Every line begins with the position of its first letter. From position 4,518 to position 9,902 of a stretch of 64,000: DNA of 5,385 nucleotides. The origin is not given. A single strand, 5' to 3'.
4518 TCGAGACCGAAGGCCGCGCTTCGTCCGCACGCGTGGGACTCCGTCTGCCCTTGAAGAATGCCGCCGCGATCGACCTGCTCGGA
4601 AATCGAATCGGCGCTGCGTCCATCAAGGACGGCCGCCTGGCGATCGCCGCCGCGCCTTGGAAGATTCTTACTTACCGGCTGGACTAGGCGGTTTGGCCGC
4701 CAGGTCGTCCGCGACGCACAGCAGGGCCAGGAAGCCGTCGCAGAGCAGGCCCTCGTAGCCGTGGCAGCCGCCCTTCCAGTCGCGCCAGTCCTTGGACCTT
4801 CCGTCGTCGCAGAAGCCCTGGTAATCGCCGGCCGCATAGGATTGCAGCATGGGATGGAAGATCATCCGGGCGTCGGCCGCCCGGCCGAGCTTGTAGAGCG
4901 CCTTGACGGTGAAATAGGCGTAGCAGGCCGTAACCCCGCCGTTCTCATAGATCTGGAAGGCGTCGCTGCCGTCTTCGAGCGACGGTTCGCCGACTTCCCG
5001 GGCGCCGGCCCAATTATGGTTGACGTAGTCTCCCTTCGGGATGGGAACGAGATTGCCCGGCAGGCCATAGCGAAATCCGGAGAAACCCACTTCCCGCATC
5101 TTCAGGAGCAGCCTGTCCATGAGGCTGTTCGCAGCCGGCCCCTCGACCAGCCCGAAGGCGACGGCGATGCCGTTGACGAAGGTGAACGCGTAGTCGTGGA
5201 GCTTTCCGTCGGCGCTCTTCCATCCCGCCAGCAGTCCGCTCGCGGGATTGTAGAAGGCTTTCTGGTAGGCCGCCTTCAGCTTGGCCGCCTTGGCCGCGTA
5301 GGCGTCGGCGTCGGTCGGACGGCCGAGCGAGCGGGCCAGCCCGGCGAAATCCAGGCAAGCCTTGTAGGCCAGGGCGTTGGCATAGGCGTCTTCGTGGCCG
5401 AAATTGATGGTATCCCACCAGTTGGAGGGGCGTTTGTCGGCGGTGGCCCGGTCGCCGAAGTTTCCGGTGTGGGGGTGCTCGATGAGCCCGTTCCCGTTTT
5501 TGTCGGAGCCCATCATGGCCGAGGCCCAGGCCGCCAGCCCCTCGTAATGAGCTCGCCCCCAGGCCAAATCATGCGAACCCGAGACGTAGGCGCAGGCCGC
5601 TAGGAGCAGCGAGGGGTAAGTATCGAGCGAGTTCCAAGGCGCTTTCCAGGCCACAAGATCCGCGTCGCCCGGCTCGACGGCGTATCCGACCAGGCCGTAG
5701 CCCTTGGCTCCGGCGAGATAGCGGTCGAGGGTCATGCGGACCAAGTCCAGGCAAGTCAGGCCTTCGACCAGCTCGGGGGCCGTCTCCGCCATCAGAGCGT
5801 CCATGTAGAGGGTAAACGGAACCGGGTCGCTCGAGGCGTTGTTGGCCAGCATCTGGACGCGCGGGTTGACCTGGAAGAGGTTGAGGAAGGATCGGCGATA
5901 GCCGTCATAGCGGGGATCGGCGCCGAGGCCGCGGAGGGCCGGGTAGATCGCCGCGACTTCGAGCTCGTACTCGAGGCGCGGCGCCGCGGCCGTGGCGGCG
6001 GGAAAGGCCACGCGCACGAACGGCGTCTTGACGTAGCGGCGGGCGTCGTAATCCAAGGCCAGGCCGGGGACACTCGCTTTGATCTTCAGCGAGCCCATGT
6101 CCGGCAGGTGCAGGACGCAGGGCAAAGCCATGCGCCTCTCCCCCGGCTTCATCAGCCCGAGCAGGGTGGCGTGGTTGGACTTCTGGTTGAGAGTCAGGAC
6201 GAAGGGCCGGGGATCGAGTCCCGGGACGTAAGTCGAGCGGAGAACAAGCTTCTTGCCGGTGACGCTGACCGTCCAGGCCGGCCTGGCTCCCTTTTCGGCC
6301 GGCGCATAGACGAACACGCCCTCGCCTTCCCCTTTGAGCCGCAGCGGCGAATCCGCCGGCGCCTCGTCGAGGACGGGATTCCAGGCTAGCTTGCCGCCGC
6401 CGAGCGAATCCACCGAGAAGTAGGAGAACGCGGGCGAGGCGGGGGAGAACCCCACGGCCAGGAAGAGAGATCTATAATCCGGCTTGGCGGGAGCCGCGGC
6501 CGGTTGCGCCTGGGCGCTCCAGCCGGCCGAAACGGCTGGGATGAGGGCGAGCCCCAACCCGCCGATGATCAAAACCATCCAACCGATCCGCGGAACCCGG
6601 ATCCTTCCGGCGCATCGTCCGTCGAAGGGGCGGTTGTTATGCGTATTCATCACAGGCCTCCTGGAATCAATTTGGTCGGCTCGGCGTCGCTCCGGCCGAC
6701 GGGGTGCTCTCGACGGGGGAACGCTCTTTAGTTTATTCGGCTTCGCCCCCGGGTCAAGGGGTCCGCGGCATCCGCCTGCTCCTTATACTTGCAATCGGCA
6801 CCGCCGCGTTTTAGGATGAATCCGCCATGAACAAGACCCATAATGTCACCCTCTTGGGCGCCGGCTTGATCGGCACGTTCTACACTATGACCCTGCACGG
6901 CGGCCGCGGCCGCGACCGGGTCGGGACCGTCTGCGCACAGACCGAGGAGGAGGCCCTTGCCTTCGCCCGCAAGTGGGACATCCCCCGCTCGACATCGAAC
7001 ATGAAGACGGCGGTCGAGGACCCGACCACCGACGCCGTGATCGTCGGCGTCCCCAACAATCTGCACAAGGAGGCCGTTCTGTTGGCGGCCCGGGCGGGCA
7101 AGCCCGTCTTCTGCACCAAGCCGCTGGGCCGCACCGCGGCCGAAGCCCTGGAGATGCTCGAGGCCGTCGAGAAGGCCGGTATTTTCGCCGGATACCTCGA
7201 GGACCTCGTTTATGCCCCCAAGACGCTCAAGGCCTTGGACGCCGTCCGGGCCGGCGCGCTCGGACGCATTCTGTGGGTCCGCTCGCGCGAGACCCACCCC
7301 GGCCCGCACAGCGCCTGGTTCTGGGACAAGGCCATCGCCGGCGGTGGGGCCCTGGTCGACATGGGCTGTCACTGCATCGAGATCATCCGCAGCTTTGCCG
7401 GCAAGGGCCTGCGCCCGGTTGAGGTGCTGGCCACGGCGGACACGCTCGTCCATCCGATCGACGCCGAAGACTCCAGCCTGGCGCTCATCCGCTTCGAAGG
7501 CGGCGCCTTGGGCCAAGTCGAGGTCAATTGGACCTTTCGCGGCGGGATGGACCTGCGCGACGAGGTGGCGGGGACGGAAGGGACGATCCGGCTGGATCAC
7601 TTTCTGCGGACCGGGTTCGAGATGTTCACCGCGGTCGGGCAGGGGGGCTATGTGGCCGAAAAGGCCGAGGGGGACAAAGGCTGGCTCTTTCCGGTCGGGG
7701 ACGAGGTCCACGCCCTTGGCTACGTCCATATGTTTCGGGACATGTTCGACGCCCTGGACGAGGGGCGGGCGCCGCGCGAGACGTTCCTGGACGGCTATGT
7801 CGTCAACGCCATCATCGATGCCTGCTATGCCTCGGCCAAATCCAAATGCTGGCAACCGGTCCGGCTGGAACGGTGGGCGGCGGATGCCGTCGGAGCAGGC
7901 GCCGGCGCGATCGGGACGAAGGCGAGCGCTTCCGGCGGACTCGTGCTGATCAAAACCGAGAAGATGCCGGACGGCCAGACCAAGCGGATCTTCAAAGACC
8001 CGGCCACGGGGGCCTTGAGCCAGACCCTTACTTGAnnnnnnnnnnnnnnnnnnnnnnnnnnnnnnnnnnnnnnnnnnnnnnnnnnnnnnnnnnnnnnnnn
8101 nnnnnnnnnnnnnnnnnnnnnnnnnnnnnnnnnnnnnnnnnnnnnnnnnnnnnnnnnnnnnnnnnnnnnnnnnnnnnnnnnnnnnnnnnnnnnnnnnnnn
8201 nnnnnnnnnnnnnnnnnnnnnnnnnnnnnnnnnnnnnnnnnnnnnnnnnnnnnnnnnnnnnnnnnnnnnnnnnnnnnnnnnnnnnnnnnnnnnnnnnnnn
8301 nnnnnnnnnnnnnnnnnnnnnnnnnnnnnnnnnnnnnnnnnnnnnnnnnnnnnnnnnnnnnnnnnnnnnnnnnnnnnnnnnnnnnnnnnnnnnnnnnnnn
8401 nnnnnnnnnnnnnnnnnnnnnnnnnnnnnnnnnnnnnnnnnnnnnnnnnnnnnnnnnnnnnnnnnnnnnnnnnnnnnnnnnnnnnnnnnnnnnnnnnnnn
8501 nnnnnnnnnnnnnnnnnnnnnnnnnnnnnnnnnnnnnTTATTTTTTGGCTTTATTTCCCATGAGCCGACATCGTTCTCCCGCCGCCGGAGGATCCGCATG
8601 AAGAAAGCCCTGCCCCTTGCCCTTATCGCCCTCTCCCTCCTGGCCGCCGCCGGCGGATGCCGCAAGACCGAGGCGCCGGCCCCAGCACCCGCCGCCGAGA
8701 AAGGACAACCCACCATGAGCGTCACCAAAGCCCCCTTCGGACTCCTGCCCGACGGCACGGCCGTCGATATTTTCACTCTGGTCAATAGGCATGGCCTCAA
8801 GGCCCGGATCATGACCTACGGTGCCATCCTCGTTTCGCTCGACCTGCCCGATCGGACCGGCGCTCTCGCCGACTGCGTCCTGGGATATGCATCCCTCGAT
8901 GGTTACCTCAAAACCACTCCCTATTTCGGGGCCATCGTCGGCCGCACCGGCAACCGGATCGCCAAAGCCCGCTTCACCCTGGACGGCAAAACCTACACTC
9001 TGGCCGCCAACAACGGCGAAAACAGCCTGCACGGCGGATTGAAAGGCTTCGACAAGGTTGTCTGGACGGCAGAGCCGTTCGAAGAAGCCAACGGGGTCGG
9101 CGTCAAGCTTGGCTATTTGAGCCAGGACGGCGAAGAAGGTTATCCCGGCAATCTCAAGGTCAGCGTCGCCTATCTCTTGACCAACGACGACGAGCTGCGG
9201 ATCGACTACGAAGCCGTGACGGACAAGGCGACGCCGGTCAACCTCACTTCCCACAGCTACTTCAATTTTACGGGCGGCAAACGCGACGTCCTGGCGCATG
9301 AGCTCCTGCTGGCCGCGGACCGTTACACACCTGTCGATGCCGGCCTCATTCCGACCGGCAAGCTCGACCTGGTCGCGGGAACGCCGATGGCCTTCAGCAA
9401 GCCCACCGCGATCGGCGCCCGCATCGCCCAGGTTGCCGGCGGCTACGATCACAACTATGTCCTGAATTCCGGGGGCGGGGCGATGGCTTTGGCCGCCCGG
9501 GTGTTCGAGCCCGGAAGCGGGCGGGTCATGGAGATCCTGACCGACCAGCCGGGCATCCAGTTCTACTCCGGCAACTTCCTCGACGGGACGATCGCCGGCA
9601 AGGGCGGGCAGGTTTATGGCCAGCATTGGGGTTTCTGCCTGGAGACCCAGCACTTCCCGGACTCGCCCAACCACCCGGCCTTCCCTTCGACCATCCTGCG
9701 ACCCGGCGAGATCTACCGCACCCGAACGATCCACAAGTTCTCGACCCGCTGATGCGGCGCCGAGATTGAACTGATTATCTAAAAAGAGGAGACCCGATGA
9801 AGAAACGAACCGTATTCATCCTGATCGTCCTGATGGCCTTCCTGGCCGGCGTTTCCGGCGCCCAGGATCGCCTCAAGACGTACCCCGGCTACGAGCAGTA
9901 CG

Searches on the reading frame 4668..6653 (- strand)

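Call 31: search_protein_families(library=pfam, proteins=[window:4668-6653:-], max_evalue=0.001)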
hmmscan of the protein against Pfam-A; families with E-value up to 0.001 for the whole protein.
window:4668-6653:- (661 aa): 2 families
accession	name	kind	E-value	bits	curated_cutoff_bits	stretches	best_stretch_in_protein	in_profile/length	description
PF22422.2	MGH1-like_GH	-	6.9e-10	39.5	27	1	336-532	56-277/356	Mannosylglycerate hydrolase MGH1-like glycoside hydrolase domain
PF17389.8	Bac_rhamnosid6H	-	2.1e-08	34.3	24.5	1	360-516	114-251/339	Bacterial alpha-L-rhamnosidase 6 hairpin glycosidase domain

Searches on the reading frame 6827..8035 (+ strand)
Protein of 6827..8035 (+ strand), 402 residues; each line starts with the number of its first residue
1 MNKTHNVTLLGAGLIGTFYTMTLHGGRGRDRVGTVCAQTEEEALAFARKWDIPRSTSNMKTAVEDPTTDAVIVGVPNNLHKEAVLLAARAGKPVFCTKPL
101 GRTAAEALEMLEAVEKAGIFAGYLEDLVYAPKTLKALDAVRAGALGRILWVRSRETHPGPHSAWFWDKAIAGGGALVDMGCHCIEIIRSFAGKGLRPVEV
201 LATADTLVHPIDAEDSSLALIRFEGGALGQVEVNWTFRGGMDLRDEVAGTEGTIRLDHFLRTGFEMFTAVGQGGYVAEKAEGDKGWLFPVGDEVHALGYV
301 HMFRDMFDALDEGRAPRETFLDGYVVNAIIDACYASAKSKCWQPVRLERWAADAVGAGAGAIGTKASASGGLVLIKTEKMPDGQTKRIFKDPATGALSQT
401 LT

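Call 8: search_protein_families(library=pfam, proteins=[window:6827-8035:+], max_evalue=0.001)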
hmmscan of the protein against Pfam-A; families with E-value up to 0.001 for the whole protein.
window:6827-8035:+ (402 aa): 3 families
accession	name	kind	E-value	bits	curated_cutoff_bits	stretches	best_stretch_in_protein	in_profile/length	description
PF22725.1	GFO_IDH_MocA_C3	-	1.7e-29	102.8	27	1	135-255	3-124/124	GFO/IDH/MocA C-terminal domain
PF01408.29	GFO_IDH_MocA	-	1.7e-19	71.1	24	1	6-118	2-113/120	Oxidoreductase family, NAD-binding Rossmann fold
PF02894.22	GFO_IDH_MocA_C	-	1.4e-18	67.9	22.9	1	139-341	3-214/218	Oxidoreductase family, C-terminal alpha/beta domain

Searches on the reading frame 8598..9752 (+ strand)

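Call 8: search_protein_families(library=pfam, proteins=[window:8598-9752:+], max_evalue=0.001)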
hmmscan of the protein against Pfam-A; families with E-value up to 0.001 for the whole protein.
window:8598-9752:+ (384 aa): 1 family
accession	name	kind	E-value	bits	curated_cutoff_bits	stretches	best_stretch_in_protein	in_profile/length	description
PF01263.26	Aldose_epim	-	7.7e-92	308.3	27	1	58-378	2-297/299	Aldose 1-epimerase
